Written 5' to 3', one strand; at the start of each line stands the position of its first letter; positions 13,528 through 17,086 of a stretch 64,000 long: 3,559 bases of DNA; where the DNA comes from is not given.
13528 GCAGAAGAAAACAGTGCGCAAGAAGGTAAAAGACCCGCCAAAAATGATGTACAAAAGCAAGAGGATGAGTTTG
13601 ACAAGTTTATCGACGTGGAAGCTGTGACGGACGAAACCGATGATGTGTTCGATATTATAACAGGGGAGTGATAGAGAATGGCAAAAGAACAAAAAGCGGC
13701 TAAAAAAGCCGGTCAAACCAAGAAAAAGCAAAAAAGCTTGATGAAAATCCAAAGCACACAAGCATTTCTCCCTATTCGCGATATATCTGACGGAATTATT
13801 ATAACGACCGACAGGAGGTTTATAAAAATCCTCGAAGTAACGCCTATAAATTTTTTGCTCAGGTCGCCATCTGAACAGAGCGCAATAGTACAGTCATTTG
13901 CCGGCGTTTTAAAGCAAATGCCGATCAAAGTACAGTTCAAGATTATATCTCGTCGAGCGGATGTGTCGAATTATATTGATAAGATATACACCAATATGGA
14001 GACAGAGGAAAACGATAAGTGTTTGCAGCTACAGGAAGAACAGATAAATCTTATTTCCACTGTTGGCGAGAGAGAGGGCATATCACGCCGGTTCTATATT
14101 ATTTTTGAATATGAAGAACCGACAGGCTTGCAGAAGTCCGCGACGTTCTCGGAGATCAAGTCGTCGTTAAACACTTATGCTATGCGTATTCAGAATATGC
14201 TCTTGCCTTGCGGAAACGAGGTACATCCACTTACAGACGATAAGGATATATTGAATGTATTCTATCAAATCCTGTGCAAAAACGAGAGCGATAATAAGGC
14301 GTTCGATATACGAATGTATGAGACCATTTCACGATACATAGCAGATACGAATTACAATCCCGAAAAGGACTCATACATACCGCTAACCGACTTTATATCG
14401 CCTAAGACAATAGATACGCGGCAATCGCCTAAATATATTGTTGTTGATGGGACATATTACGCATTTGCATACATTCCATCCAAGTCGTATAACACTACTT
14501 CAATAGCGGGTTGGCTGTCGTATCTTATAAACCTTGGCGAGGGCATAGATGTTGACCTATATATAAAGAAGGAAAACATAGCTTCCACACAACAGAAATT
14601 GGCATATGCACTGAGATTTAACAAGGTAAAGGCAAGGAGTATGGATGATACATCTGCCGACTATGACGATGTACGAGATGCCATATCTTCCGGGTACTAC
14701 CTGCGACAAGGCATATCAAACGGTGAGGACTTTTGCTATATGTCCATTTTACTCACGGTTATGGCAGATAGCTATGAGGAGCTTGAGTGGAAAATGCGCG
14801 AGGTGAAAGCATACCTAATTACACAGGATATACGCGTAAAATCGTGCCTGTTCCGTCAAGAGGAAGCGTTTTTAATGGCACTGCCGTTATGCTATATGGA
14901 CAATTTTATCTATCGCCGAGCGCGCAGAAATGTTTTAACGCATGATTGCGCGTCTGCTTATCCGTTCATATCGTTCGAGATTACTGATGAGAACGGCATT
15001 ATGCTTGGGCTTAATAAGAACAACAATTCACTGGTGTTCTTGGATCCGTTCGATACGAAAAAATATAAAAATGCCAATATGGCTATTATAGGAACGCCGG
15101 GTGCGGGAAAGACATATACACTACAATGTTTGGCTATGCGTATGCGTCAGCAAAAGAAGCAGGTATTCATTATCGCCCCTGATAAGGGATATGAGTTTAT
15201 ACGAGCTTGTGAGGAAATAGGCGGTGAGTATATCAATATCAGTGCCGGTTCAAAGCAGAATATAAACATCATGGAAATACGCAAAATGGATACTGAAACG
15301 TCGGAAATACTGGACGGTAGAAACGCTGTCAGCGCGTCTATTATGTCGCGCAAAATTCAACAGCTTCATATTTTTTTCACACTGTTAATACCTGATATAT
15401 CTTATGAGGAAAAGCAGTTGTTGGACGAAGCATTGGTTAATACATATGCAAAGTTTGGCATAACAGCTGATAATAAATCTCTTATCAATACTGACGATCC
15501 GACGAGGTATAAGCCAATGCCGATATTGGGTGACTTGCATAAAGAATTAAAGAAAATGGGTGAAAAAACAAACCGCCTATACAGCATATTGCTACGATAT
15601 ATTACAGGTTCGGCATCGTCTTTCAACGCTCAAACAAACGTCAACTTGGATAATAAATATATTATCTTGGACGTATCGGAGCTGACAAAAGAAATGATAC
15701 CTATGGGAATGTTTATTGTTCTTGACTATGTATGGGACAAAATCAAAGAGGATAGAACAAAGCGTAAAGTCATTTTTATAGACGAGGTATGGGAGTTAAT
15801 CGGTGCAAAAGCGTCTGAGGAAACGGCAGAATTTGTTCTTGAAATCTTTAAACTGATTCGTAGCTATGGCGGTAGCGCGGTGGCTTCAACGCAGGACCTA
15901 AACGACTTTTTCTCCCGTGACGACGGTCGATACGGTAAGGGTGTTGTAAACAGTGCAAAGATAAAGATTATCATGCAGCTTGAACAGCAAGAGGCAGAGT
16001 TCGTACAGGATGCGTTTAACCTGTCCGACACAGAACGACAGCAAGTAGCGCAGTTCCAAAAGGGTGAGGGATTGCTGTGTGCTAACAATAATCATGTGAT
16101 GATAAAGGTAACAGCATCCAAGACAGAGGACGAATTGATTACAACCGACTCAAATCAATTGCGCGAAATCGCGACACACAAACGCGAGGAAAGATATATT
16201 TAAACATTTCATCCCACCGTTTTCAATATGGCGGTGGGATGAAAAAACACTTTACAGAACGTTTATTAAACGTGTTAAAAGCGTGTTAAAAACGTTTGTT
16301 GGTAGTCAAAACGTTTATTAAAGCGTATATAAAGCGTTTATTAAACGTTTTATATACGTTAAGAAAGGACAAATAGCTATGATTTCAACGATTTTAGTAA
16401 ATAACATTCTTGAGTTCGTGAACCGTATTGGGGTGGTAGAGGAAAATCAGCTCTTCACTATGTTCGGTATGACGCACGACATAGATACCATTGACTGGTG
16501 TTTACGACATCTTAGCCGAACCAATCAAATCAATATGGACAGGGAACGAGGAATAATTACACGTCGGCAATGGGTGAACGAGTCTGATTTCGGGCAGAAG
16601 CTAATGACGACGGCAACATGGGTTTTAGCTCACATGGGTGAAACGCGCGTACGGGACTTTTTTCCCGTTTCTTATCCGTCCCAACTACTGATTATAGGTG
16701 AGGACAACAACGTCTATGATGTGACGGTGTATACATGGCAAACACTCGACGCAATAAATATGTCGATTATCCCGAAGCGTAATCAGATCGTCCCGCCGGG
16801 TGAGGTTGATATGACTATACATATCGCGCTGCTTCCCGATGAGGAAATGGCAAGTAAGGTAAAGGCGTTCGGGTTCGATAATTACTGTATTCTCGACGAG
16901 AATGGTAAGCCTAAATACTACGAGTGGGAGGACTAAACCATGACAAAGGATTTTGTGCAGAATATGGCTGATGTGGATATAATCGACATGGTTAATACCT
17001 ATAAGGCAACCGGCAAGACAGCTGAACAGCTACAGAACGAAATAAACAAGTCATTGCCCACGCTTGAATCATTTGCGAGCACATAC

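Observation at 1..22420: Integrative element with an atypical gene set: sigma factor, CpaB-like, S1-like, PrgI-VirB4, wHTH, RusA-like, Rep/relaxase candidate, NdpA, Xis, Int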

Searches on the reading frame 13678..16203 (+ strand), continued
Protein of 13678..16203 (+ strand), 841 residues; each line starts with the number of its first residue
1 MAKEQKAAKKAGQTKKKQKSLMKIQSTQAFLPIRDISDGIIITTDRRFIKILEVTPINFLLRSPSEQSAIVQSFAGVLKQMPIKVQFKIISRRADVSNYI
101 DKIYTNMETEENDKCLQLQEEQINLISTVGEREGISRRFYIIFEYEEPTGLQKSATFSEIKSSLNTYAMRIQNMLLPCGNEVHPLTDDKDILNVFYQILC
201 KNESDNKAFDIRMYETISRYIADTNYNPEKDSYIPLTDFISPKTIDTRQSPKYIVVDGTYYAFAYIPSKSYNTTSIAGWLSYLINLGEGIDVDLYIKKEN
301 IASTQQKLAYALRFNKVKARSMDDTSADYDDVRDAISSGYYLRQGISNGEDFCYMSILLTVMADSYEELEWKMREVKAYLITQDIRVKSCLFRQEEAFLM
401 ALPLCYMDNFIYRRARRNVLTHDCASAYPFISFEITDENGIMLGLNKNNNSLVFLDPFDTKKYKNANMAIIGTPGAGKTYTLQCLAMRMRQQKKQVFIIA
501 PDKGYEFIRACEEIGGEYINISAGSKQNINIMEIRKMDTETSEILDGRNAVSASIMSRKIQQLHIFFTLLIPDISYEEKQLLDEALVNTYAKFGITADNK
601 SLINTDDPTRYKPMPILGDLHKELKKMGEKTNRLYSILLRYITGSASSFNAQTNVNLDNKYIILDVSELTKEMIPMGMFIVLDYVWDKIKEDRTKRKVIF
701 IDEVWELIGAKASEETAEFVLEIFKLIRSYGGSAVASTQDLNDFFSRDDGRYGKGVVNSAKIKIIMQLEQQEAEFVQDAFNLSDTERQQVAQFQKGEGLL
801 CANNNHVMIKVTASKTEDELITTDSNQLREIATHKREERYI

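Call 118: search_protein_families(library=pfam, proteins=[L027:18-2432:+, L027:5883-6785:+, L027:6802-7671:+, L027:15652-16263:+, L027:18579-19109:+, L027:19122-19586:+, L027:19894-21558:+, L036:2142-3581:+, L036:3584-6322:+, L036:7896-8816:+], max_evalue=0.01)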
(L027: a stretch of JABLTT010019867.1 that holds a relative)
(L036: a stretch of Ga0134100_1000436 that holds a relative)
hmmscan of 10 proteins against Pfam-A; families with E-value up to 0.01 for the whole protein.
L027:18-2432:+ (804 aa): 0 families

L027:5883-6785:+ (300 aa): 0 families

L027:6802-7671:+ (289 aa): 0 families

L027:15652-16263:+ (203 aa): 0 families

L027:18579-19109:+ (176 aa): 3 families
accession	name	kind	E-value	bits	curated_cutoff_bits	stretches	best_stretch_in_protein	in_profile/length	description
PF13451.12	zf_Tbcl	-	0.0011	19.3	24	0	18-31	6-19/48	Probable treble clef domain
PF08271.17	Zn_Ribbon_TF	-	0.0019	18.1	29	1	18-45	2-27/43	TFIIB zinc-binding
PF14354.12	Lar_restr_allev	-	0.0045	17.6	28.6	0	19-54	6-34/58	Restriction alleviation protein Lar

L027:19122-19586:+ (154 aa): 1 family
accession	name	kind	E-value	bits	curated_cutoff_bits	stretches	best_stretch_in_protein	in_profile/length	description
PF13274.11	SocA_Panacea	-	1.2e-15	58.9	25.7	1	36-126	2-112/113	Antitoxin SocA-like, Panacea domain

L027:19894-21558:+ (554 aa): 3 families
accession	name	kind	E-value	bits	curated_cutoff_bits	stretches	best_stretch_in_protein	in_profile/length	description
PF07508.19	Recombinase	-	3.3e-19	69.5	21.1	1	183-297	1-100/102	Recombinase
PF00239.26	Resolvase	-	5.9e-15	56.1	23.3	1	25-163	2-143/145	Resolvase, N terminal domain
PF13408.12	Zn_ribbon_recom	-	5.4e-10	40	25.3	1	310-377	1-58/58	Recombinase zinc beta ribbon domain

L036:2142-3581:+ (479 aa): 1 family
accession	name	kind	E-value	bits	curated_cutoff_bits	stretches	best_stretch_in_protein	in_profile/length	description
PF01551.29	Peptidase_M23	-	3.4e-23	82.1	28.7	1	364-457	2-90/96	Peptidase family M23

L036:3584-6322:+ (912 aa): 4 families
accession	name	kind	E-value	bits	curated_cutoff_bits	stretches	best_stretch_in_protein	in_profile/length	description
PF02534.20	T4SS-DNA_transf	-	4.3e-56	191.1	20.1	1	133-586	11-447/468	Type IV secretory system Conjugative DNA transfer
PF12696.13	TraG-D_C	-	9.4e-32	110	22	1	439-563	2-125/126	TraM recognition site of TraD and TraG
PF10412.15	TrwB_AAD_bind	-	1.8e-25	90.1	20.5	2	439-572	246-376/387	Type IV secretion-system coupling protein DNA-binding domain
PF01935.23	DUF87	-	5.4e-07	30.4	23.2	1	158-228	3-73/220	Helicase HerA, central domain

L036:7896-8816:+ (306 aa): 1 family
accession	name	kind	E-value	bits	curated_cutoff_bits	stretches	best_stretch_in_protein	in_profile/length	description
PF00145.23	DNA_methylase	-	8e-35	121.2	22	2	2-239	62-322/324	C-5 cytosine-specific DNA methylase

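Call 119: search_protein_families(library=pfam, proteins=[L036:160-1071:+, L036:16025-16729:+, L036:16826-18043:+, L036:18112-18891:+, L036:14030-15544:+, L015:7867-9027:+, L015:22691-23971:+, L015:26415-28166:+, L015:19-2733:+, L015:23928-24620:+], max_evalue=0.01)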
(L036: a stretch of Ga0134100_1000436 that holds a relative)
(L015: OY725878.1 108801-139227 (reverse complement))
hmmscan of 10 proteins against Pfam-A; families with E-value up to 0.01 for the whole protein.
L036:160-1071:+ (303 aa): 4 families
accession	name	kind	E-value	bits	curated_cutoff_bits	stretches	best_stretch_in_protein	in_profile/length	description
PF21522.3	MreB-like_C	-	1.1e-11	45.8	27.8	1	160-274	1-122/123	Archaeal actin homologue MreB-like, C-terminal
PF17989.7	ALP_N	-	1.7e-09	38.5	26.3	1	52-142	63-147/148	Actin like proteins N terminal domain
PF22128.2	Alp7A_like_C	-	2.2e-05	24.7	22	1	160-276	4-136/156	Alp7A C-terminal domain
PF21523.3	ParM_N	-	0.0011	19.5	27.4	1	153-279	2-137/159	Plasmid segregation protein ParM, C-terminal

L036:16025-16729:+ (234 aa): 6 families
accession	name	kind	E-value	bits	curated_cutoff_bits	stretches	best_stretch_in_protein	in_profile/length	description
PF13730.12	HTH_36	-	4.2e-13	49.3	25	1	32-85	2-55/55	Helix-turn-helix domain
PF21984.2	DnaD_N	-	1.7e-07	31.8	27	1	53-107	33-86/101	DnaD N-terminal domain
PF01325.25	Fe_dep_repress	-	3.1e-05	24.5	26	0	48-91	15-58/60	Iron dependent repressor, N-terminal DNA binding domain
PF01978.25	TrmB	-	0.0013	19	25.6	0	60-104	27-65/68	Sugar-specific transcriptional regulator TrmB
PF13412.12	HTH_24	-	0.0017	18.3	21.9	0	60-86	22-48/48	Winged helix-turn-helix DNA-binding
PF00196.25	GerE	-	0.0019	18.2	23.5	0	59-79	21-41/57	Bacterial regulatory proteins, luxR family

L036:16826-18043:+ (405 aa): 1 family
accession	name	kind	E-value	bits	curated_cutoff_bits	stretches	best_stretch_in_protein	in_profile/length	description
PF08378.17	NERD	-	3.6e-09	37.5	22.1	1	179-307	4-106/111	Nuclease-related domain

L036:18112-18891:+ (259 aa): 0 families

L036:14030-15544:+ (504 aa): 0 families

L015:7867-9027:+ (386 aa): 5 families
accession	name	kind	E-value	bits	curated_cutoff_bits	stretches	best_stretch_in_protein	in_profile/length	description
PF12802.13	MarR_2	-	0.0024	18.4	27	1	195-227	19-50/61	MarR family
PF13545.12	HTH_Crp_2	-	0.0032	17.8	27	0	198-228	23-53/70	Crp-like helix-turn-helix domain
PF13730.12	HTH_36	-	0.0036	17.5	25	0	190-227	18-55/55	Helix-turn-helix domain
PF13613.12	HTH_Tnp_4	-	0.0054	16.7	27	0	198-221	20-43/53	Helix-turn-helix of DDE superfamily endonuclease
PF09339.16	HTH_IclR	-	0.0061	16.8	22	0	196-227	18-48/52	IclR helix-turn-helix domain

L015:22691-23971:+ (426 aa): 5 families
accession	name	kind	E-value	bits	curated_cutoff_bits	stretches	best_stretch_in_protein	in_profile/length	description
PF13304.12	AAA_21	-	1.4e-44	153.9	27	1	73-370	2-304/304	AAA domain, putative AbiEii toxin, Type IV TA system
PF13175.12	AAA_15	-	6.5e-08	33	32.1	2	323-368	329-373/374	AAA ATPase domain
PF02463.25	SMC_N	-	1.1e-05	25.4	40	1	72-95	26-49/220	RecF/RecN/SMC N terminal domain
PF13476.12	AAA_23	-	1.3e-05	26.4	27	1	72-163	21-104/201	AAA domain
PF16395.11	DUF5004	-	0.0064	16.9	21.6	0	165-224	51-110/153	Domain of unknown function (DUF5004)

L015:26415-28166:+ (583 aa): 0 families

L015:19-2733:+ (904 aa): 1 family
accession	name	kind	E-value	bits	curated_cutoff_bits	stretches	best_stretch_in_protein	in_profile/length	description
PF09280.16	XPC-binding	-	0.005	16.9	26.4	0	213-235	22-45/57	XPC-binding domain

L015:23928-24620:+ (230 aa): 1 family
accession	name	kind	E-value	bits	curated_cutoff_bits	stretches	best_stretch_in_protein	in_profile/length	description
PF13707.11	RloB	-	7.5e-42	144.2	31.5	1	35-229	1-195/195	RloB-like protein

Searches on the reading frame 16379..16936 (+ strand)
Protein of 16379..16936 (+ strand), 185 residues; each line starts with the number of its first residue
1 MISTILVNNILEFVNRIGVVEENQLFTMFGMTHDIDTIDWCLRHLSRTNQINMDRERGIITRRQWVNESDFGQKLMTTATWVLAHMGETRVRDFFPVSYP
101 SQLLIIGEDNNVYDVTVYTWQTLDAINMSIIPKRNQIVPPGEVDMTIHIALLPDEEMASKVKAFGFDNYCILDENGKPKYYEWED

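Call 4: search_protein_families(library=pfam, proteins=[window:16379-16936:+], max_evalue=0.01)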
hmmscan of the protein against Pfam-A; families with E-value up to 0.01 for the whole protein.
window:16379-16936:+ (185 aa): 1 family
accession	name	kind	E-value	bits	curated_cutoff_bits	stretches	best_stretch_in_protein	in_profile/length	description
PF18954.5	DUF5697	-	1.8e-18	67.6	27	1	9-181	2-161/161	Family of unknown function (DUF5697)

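Call 9: search_protein_families(library=ncbifam, proteins=[window:16379-16936:+], max_evalue=0.01)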
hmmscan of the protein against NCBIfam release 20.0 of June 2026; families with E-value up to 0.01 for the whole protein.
window:16379-16936:+ (185 aa): 0 families

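Call 76: search_protein_families(library=phrogs, proteins=[window:16379-16936:+], max_evalue=0.1)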
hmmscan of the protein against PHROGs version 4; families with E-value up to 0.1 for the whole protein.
window:16379-16936:+ (185 aa): 0 families
